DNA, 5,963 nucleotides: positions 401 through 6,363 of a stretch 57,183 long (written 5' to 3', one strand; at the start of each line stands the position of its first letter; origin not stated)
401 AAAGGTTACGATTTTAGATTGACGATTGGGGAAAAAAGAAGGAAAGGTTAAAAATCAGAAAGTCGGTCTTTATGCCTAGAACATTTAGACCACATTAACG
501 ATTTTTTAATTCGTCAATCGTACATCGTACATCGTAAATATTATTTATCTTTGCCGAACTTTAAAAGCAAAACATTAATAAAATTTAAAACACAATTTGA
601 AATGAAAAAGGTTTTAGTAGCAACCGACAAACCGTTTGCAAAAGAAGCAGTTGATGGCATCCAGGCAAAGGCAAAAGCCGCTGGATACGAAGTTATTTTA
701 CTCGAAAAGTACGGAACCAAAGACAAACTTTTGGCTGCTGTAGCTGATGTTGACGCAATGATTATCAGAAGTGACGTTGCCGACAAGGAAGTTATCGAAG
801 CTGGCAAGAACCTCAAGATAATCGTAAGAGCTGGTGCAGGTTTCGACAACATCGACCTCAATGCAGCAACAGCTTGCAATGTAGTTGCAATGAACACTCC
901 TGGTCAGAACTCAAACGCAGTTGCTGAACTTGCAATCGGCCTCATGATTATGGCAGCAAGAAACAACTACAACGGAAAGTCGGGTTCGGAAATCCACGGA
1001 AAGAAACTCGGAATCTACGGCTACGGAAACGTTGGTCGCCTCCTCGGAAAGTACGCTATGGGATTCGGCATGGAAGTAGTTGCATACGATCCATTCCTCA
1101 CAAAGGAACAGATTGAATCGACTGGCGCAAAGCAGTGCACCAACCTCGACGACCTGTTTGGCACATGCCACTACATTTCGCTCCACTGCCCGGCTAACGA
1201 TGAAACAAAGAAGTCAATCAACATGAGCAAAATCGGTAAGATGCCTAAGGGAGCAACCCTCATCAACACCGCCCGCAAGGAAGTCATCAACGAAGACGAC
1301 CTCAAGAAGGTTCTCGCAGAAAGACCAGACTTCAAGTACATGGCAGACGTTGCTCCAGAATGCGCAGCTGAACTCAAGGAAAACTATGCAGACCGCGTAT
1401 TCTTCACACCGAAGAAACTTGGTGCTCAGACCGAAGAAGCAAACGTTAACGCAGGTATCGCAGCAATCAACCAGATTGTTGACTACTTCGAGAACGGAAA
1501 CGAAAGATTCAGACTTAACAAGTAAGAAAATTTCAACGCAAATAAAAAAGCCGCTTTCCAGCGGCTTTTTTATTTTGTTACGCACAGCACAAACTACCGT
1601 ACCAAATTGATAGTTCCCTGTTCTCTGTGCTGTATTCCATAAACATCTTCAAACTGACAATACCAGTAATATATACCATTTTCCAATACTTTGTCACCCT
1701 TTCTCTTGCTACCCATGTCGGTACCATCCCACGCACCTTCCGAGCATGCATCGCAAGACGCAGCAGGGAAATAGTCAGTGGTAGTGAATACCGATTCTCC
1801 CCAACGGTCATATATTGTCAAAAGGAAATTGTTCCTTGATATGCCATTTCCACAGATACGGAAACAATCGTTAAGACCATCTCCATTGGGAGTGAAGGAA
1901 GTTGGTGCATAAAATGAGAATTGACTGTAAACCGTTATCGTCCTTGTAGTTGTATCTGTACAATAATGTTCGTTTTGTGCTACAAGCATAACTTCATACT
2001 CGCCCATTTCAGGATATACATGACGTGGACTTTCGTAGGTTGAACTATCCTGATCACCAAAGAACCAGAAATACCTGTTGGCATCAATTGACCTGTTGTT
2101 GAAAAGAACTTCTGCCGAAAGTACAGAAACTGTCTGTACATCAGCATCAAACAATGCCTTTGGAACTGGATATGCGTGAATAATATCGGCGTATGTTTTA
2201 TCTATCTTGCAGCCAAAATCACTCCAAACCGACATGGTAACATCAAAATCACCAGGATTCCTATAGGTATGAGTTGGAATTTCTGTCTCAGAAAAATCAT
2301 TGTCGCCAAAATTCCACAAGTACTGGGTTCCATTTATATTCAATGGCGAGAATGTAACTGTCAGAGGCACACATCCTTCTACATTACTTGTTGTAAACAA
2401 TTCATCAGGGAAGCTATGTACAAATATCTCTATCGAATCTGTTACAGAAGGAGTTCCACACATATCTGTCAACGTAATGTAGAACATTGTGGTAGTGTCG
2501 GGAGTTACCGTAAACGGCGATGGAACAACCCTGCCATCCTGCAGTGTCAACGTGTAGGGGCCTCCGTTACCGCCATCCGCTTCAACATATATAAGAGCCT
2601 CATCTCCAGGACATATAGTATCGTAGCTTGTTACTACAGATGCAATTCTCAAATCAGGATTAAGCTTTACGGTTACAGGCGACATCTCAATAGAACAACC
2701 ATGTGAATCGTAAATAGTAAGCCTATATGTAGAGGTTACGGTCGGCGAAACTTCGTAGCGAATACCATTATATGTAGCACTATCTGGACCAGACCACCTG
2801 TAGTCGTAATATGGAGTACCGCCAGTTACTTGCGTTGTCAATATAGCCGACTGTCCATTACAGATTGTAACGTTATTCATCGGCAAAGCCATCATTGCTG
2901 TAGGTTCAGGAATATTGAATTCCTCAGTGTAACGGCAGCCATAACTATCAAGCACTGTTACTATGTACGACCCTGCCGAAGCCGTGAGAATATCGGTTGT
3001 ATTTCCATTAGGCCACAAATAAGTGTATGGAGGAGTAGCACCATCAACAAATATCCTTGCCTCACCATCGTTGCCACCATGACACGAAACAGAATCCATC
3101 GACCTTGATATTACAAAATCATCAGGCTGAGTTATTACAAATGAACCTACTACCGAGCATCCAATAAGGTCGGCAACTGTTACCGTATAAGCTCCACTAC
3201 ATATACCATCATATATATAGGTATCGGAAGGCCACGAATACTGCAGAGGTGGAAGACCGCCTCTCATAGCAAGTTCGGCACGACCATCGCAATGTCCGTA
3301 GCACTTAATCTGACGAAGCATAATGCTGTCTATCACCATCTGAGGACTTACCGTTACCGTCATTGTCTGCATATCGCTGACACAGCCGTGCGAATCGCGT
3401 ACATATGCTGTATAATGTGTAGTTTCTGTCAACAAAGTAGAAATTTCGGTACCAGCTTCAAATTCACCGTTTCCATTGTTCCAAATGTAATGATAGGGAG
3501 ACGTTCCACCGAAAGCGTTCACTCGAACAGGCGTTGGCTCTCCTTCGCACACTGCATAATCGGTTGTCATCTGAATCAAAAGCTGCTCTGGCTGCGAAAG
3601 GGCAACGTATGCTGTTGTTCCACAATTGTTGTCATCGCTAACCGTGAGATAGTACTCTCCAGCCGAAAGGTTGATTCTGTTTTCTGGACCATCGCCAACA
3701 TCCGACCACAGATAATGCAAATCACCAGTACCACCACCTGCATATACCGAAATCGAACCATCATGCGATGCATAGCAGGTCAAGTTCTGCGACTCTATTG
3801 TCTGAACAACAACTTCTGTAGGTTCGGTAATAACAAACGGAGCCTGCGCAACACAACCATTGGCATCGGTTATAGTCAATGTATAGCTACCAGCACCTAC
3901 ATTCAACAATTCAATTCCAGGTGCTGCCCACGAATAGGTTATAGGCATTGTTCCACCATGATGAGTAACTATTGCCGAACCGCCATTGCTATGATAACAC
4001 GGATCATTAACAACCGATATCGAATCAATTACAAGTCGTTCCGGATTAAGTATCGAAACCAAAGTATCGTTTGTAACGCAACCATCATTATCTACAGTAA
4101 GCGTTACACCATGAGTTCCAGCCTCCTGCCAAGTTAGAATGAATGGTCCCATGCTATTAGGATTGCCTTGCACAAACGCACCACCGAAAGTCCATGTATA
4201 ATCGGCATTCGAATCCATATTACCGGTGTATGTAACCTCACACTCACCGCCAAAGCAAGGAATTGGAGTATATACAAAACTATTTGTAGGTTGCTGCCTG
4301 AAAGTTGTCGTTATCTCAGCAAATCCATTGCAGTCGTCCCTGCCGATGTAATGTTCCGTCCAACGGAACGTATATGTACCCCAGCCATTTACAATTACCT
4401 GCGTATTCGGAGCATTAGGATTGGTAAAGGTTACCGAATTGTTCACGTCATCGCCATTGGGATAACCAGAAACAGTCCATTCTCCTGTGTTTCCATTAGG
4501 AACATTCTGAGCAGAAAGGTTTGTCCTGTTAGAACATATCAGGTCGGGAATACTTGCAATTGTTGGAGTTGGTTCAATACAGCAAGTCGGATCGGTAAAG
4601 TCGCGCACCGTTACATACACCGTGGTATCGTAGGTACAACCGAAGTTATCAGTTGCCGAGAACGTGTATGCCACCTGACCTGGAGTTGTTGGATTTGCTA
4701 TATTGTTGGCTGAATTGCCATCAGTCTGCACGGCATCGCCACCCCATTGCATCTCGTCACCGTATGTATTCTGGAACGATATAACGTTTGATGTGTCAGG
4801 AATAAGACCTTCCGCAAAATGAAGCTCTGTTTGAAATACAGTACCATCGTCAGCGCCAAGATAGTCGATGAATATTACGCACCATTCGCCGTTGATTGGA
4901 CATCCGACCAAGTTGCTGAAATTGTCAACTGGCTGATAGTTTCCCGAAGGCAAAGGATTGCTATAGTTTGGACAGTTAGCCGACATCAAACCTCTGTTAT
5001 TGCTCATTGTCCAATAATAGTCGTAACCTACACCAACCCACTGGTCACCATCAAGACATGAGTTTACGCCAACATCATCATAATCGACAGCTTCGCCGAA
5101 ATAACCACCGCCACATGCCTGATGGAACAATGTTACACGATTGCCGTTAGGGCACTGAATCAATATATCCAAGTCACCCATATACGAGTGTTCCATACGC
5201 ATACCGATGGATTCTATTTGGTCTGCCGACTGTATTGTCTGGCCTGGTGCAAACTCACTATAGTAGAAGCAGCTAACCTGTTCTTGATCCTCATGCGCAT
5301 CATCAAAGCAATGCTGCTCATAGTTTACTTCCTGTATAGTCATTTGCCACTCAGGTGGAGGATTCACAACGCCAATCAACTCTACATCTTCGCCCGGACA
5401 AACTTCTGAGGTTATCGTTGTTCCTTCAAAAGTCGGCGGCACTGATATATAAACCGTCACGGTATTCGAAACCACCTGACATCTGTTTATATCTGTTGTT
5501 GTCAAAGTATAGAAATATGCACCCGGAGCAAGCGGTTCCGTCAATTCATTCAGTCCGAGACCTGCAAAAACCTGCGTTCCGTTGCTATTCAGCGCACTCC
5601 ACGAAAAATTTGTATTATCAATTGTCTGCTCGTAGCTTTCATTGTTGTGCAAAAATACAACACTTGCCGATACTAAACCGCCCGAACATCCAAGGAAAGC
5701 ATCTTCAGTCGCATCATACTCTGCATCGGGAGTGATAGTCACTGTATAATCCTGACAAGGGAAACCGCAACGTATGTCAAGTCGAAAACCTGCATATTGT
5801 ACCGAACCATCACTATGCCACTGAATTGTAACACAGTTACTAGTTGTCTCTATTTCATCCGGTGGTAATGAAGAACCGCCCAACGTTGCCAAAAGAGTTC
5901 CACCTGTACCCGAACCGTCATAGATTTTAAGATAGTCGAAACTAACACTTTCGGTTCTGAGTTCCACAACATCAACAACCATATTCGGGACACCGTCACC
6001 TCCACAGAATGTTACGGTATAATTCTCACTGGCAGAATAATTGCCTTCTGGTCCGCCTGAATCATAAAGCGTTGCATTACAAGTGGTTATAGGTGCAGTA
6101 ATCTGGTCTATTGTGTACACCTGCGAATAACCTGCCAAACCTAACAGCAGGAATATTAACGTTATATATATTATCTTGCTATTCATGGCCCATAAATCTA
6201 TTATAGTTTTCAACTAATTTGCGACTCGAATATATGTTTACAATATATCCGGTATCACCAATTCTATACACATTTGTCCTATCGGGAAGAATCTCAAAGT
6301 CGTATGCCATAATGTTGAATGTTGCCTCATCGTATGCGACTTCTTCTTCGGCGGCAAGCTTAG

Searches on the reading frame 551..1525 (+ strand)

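Call 11: search_protein_families(library=pfam, proteins=[window:551-1525:+], max_evalue=0.1)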
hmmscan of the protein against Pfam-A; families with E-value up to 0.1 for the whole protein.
window:551-1525:+ (324 aa): 7 families
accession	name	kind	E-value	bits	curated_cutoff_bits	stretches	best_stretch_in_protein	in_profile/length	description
PF02826.25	2-Hacid_dh_C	-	1.4e-36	126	25.1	1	139-271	25-157/178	D-isomer specific 2-hydroxyacid dehydrogenase, NAD binding domain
PF00389.36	2-Hacid_dh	-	6e-28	97.6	24.6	1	37-323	15-134/134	D-isomer specific 2-hydroxyacid dehydrogenase, catalytic domain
PF20720.3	nSTAND3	-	0.003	17.7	27.2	1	168-252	40-121/155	Novel STAND NTPase 3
PF03720.21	UDPG_MGDP_dh_C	-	0.0055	17.5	30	0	172-238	29-95/103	UDP-glucose/GDP-mannose dehydrogenase family, UDP binding domain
PF00532.27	Peripla_BP_1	-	0.024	14.6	22.2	1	22-92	8-86/281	Periplasmic binding proteins and sugar binding domain of LacI family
PF00582.32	Usp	-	0.03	15.3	24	1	18-116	1-111/141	Universal stress protein family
PF22660.2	RS_preATP-grasp-like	-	0.076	13.9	27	0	151-182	2-33/98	Ribonucleotide synthetase preATP-grasp domain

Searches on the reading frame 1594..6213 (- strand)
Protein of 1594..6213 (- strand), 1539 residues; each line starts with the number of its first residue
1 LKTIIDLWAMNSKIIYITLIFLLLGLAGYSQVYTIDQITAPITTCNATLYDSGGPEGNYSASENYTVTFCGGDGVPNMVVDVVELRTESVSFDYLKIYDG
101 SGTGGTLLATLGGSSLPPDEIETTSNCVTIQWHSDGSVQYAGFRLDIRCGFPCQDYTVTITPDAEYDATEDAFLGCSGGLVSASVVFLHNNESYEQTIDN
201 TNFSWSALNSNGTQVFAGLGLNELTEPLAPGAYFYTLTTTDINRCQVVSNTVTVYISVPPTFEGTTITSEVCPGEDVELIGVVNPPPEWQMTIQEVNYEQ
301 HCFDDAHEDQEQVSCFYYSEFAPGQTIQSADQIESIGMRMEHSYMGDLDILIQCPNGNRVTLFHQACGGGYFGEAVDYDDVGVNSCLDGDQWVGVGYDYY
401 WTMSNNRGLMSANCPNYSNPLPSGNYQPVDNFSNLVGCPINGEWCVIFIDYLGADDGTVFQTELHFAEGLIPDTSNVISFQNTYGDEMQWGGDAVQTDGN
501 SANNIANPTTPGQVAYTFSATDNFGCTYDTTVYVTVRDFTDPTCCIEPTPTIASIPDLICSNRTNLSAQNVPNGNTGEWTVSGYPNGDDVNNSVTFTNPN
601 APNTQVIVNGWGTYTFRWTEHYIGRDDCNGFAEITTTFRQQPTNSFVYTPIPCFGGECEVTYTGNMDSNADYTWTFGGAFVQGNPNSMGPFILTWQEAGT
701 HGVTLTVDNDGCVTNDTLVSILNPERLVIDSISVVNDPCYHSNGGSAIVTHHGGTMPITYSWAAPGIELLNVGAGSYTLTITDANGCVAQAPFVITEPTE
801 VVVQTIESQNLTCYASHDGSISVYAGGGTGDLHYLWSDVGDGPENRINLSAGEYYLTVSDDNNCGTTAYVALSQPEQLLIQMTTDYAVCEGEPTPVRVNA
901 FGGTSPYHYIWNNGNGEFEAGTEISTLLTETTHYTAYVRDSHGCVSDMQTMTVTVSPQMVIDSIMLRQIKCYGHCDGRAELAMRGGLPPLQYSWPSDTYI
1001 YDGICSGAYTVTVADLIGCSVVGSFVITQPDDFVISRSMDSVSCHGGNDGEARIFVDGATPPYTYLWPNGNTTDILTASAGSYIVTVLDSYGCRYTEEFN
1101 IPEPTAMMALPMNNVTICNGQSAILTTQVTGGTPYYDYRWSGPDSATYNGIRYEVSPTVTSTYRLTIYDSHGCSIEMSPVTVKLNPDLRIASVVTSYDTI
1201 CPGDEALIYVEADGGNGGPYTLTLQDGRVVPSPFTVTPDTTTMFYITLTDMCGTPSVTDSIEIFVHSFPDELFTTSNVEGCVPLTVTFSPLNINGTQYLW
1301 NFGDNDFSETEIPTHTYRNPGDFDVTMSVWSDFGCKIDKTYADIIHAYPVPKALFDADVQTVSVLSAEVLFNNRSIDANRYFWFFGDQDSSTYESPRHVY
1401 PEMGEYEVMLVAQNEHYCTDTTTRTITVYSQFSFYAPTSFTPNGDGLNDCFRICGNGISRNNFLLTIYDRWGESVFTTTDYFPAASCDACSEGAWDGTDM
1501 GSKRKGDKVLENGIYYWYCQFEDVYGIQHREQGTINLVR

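Call 9: search_protein_families(library=pfam, proteins=[window:1594-6213:-], max_evalue=0.001)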
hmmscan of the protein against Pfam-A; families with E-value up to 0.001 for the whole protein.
window:1594-6213:- (1539 aa): 8 families
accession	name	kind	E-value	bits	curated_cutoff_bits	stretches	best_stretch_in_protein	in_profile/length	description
PF18911.6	PKD_4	-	2.5e-25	88.8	27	2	1347-1428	2-85/85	PKD domain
PF13573.12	SprB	-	5.5e-25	87.2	28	2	1041-1072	6-37/37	SprB repeat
PF13585.12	CHU_C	-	1.5e-16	60.8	27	1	1437-1533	4-82/86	CHU_C Type IX secretion signal domain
PF00801.26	PKD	-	3.9e-16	59.2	23.5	3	1284-1334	15-70/80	PKD domain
PF00431.26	CUB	-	7.7e-07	29.8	21.4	1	83-145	46-108/110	CUB domain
PF13927.12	Ig_3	-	0.00053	20.9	30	0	1111-1168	7-62/78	Immunoglobulin domain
PF01483.27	P_proprotein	-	0.0008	19.9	21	0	337-366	7-36/86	Proprotein convertase P-domain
PF22352.2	K319L-like_PKD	-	0.00093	19.6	27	0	186-254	14-82/84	K319L-like, PKD domain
